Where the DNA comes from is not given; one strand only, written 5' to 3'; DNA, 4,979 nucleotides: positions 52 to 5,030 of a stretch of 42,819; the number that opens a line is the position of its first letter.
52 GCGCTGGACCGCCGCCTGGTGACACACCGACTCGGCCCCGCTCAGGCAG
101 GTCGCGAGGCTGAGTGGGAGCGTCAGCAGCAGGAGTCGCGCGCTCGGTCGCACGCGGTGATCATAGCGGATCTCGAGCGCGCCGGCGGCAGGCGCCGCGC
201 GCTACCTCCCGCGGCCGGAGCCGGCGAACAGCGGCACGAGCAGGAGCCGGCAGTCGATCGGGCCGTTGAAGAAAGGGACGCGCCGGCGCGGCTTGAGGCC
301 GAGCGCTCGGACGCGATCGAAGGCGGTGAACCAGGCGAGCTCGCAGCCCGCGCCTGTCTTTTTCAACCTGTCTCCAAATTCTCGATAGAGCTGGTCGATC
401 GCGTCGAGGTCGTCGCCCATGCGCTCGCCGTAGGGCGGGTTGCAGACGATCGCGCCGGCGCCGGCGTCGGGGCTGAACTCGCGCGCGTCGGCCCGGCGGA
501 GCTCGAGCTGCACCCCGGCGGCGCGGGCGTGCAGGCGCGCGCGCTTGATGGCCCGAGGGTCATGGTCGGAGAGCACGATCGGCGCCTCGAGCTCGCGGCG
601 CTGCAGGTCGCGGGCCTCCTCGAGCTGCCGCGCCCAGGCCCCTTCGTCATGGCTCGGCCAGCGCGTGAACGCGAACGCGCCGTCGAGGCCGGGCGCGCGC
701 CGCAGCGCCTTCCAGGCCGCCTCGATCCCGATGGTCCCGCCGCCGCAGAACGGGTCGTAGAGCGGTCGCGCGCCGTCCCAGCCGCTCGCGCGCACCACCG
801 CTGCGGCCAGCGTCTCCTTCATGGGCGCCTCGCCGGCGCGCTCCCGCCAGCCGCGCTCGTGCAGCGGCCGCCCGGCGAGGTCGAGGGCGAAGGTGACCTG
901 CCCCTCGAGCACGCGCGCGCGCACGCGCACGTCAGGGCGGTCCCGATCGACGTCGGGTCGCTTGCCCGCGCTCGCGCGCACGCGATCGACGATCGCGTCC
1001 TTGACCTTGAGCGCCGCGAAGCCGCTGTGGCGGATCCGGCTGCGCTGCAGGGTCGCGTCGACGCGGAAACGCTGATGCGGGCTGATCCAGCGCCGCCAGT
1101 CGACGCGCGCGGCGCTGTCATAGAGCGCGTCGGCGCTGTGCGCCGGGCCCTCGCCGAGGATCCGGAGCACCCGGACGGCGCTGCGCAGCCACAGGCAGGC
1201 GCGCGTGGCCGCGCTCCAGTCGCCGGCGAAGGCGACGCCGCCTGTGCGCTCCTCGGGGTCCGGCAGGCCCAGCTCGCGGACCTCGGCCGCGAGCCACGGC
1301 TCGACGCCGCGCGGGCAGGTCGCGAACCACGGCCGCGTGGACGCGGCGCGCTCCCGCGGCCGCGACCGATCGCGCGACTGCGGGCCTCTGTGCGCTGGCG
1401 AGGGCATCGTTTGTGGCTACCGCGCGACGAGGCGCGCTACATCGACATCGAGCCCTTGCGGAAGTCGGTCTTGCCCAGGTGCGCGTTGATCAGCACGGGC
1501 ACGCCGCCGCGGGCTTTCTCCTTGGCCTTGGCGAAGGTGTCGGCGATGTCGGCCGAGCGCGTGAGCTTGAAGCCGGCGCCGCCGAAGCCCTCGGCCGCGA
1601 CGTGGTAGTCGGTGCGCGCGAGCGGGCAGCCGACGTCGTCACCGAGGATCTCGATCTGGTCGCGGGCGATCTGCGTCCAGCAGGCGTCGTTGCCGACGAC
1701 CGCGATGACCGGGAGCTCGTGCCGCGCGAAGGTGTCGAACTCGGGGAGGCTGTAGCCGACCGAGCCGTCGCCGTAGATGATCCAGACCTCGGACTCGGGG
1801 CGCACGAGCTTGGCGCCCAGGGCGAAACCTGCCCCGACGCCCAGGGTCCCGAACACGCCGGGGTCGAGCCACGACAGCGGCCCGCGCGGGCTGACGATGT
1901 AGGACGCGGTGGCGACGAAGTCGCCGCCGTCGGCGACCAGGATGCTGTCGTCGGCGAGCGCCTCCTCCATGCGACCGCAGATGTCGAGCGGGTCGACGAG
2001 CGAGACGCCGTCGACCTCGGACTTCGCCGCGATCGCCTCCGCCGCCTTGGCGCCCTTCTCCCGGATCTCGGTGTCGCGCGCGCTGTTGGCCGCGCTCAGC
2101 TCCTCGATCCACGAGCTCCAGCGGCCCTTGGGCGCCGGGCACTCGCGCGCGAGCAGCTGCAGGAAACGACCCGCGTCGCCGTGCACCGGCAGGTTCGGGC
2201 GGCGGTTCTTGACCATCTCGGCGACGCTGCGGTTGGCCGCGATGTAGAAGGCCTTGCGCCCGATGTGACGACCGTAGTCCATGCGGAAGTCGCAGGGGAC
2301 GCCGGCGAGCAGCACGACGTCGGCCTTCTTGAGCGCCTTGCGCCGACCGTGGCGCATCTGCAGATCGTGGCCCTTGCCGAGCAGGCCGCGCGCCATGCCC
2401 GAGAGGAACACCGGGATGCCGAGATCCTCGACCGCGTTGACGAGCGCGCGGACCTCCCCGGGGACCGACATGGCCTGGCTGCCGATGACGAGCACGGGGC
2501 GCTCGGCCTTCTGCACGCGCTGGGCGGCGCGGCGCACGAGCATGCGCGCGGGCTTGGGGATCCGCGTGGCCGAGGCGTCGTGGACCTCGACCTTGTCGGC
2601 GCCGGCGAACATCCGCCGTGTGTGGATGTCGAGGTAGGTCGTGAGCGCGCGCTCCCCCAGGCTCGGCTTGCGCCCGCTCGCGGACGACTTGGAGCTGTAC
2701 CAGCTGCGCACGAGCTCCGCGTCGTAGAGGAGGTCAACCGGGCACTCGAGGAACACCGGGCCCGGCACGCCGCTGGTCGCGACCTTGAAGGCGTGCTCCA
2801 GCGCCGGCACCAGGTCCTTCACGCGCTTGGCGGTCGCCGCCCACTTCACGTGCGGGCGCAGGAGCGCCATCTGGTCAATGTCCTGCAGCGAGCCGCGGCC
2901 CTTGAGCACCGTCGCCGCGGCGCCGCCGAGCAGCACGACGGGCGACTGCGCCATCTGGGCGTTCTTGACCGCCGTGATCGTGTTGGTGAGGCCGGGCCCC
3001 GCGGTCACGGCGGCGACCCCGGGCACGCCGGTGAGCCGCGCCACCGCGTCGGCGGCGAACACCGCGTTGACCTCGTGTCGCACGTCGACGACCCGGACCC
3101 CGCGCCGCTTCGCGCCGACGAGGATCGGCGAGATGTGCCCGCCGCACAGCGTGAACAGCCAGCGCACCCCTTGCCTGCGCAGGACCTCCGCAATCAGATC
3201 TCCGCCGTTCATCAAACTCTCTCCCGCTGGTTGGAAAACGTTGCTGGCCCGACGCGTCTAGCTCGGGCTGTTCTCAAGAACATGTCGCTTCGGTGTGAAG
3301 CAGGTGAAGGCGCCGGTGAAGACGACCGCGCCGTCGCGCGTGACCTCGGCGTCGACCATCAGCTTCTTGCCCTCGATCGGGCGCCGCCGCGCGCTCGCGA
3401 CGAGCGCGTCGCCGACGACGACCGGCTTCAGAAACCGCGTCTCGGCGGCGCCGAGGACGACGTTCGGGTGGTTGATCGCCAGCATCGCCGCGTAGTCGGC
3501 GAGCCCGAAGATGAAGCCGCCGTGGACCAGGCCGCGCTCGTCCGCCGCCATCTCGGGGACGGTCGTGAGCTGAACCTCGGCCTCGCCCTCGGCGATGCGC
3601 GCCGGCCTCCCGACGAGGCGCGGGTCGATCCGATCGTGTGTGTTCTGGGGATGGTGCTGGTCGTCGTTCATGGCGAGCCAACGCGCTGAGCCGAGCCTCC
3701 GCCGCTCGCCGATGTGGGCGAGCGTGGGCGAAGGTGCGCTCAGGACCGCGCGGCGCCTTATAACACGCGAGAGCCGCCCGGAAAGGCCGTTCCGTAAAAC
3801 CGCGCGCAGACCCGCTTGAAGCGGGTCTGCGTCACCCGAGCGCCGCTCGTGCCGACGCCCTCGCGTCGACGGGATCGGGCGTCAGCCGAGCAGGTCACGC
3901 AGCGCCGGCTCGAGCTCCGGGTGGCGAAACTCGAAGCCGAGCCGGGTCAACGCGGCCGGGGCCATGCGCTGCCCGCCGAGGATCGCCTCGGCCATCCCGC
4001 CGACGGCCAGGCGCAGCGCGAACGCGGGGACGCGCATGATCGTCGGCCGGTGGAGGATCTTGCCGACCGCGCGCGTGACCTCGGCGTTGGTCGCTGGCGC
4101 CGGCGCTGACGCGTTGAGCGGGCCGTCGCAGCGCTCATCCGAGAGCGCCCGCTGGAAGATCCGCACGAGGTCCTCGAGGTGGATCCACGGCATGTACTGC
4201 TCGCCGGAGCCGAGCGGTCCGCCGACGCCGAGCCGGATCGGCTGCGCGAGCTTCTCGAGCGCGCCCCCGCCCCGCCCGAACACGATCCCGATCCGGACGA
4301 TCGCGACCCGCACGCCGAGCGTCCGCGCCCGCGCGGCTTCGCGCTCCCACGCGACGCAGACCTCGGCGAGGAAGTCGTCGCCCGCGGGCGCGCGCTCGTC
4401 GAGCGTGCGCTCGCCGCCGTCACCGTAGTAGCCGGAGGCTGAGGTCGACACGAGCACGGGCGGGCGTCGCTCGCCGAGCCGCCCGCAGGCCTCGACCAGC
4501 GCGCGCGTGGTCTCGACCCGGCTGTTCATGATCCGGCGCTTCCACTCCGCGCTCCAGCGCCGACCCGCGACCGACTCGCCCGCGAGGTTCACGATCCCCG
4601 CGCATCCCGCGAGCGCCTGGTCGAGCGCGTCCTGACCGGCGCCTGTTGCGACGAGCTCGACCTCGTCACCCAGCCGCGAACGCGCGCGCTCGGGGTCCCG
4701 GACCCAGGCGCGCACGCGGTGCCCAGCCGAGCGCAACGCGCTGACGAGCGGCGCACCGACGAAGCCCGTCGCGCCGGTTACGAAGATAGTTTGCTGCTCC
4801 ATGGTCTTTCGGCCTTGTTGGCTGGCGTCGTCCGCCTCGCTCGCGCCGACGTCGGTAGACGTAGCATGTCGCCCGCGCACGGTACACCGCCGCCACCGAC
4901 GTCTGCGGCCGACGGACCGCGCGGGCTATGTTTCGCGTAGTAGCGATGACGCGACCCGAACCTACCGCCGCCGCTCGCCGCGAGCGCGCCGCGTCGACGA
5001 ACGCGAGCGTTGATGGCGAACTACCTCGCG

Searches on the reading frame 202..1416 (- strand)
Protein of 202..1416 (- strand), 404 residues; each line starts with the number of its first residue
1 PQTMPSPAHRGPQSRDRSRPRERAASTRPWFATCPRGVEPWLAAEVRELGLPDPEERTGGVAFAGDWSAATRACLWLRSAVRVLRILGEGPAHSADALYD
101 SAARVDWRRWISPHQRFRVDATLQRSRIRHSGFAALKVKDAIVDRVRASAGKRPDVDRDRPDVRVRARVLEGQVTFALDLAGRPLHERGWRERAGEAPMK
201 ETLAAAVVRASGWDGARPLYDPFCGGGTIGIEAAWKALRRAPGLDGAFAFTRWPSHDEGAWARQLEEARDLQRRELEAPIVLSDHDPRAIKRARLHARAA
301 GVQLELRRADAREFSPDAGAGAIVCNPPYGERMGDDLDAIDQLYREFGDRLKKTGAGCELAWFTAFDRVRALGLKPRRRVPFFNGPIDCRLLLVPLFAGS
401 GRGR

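Call 36: search_protein_families(library=pfam, proteins=[window:202-1416:-], max_evalue=0.001)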
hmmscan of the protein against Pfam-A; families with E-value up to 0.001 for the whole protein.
window:202-1416:- (404 aa): 4 families
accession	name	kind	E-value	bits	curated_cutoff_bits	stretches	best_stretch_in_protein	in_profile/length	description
PF01170.24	UPF0020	-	1.1e-40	139.9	22.3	1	188-390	1-194/197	RMKL-like, methyltransferase domain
PF22020.1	RlmL_1st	-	1.6e-19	70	27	1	31-84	3-55/55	RlmL ferredoxin-like domain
PF02926.22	THUMP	-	6.1e-18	65.4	20.6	1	93-179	2-84/84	THUMP domain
PF05175.20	MTS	-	9.2e-07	29.1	23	1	273-355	51-134/170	Methyltransferase small domain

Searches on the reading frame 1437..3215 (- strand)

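Call 36: search_protein_families(library=pfam, proteins=[window:1437-3215:-], max_evalue=0.001)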
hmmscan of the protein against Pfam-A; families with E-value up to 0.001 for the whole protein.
window:1437-3215:- (592 aa): 3 families
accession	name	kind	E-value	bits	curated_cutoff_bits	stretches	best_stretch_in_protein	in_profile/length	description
PF02776.23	TPP_enzyme_N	-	2.5e-35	121.3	26.8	1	2-118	1-119/119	Thiamine pyrophosphate enzyme, N-terminal TPP binding domain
PF02775.26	TPP_enzyme_C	-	2.9e-26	92.5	21.9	1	430-577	2-150/151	Thiamine pyrophosphate enzyme, C-terminal TPP binding domain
PF00205.28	TPP_enzyme_M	-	3.7e-19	69.2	30.4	1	227-354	1-136/137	Thiamine pyrophosphate enzyme, central domain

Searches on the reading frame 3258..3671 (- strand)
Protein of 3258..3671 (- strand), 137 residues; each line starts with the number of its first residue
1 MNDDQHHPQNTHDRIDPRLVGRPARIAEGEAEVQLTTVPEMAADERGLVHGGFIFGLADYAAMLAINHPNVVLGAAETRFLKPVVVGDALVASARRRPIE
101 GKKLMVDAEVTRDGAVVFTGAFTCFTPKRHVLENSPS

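Call 36: search_protein_families(library=pfam, proteins=[window:3258-3671:-], max_evalue=0.001)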
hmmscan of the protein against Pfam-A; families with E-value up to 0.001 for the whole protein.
window:3258-3671:- (137 aa): 2 families
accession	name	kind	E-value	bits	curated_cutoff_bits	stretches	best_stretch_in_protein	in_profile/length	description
PF03061.28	4HBT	-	1.6e-07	32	20.6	1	47-114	2-74/79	Thioesterase superfamily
PF13622.12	4HBT_3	-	0.00035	21.2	24.3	1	47-123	9-81/83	Acyl-CoA thioesterase N-terminal domain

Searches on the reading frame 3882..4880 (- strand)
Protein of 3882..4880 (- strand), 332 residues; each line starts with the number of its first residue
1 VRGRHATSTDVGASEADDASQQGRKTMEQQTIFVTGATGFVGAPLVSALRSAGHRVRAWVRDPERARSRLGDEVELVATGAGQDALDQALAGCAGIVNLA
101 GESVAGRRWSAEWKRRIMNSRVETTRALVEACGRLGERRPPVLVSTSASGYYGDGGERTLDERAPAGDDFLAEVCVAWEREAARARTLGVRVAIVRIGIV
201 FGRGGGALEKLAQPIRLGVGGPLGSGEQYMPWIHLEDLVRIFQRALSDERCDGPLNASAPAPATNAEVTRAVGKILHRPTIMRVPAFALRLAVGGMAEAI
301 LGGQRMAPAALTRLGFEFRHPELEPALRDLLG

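Call 36: search_protein_families(library=pfam, proteins=[window:3882-4880:-], max_evalue=0.001)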
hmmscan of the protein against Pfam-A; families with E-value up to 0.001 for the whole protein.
window:3882-4880:- (332 aa): 7 families
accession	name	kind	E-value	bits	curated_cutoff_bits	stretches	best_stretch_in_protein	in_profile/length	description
PF01370.27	Epimerase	-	1.7e-25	90.3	20.9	1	32-248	1-227/240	NAD dependent epimerase/dehydratase family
PF08338.16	DUF1731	-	5.6e-19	68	27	1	284-330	1-47/47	Domain of unknown function (DUF1731)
PF13460.12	NAD_binding_10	-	8.2e-11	42.5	27.2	1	36-198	1-144/184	NAD(P)H-binding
PF16363.11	GDP_Man_Dehyd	-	1.4e-08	35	27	1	33-165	1-146/332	GDP-mannose 4,6 dehydratase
PF05368.20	NmrA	-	5.6e-08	33.2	27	1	29-97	2-74/298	NmrA-like family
PF07993.18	NAD_binding_4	-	0.0002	21.1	20.1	0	34-73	1-45/258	Male sterility protein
PF01073.25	3Beta_HSD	-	0.00055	19.5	22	1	34-148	2-116/280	3-beta hydroxysteroid dehydrogenase/isomerase family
